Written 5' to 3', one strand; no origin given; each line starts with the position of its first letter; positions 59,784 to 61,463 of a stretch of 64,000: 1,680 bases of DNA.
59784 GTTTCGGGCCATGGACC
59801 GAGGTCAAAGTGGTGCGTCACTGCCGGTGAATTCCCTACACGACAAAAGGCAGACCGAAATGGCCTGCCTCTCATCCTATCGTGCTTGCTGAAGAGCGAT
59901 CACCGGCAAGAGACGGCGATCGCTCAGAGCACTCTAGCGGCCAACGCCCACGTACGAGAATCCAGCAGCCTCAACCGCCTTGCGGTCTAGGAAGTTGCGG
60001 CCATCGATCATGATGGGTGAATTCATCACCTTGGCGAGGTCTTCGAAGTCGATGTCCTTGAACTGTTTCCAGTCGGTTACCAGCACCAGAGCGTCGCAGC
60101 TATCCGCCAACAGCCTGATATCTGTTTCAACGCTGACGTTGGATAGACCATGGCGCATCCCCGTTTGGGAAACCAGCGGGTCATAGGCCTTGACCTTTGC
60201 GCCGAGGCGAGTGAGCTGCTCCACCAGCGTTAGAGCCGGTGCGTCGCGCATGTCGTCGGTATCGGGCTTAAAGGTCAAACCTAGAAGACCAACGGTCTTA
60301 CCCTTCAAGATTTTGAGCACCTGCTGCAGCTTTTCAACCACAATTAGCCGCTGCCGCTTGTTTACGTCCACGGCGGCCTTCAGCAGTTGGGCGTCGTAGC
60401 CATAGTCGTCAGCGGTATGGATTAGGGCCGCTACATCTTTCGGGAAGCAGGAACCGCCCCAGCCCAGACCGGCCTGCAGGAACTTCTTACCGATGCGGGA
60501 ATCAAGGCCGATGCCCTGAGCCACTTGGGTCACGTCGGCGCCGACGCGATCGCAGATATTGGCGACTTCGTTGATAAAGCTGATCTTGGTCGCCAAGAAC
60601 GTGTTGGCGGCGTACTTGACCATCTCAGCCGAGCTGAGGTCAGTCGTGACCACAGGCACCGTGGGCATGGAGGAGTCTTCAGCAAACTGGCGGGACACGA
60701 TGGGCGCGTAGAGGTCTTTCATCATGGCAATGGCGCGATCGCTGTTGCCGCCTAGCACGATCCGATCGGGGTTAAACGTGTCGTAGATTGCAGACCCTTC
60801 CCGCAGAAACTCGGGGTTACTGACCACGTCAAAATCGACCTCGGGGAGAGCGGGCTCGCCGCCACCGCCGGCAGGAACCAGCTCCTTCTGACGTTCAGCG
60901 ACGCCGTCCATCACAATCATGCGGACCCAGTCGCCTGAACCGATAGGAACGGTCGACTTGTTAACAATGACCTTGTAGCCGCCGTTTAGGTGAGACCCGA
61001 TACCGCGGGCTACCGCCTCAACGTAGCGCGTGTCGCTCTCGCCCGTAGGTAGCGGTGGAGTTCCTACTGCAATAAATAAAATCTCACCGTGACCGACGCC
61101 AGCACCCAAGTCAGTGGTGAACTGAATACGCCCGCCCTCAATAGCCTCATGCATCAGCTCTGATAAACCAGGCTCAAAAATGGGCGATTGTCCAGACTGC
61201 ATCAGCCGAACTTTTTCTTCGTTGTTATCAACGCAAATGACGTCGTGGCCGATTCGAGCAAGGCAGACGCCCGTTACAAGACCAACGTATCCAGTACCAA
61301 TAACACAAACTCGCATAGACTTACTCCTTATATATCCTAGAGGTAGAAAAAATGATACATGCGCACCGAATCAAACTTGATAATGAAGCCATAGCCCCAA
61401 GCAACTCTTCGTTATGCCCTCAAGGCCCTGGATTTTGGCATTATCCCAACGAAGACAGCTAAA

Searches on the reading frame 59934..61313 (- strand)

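Call 29: search_protein_families(library=pfam, proteins=[window:59934-61313:-], max_evalue=0.0001)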
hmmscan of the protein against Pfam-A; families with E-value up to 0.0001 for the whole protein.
window:59934-61313:- (459 aa): 4 families
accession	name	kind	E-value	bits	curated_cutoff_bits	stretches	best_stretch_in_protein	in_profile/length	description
PF03721.20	UDPG_MGDP_dh_N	-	4.3e-63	212.7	27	1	1-201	2-187/187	UDP-glucose/GDP-mannose dehydrogenase family, NAD binding domain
PF00984.24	UDPG_MGDP_dh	-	8.3e-41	138.4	25.4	1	228-319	2-93/94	UDP-glucose/GDP-mannose dehydrogenase family, central domain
PF03720.21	UDPG_MGDP_dh_C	-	1e-30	106.5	30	1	343-444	2-103/103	UDP-glucose/GDP-mannose dehydrogenase family, UDP binding domain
PF01266.30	DAO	-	8.3e-05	22.7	27.9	0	1-31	1-31/353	FAD dependent oxidoreductase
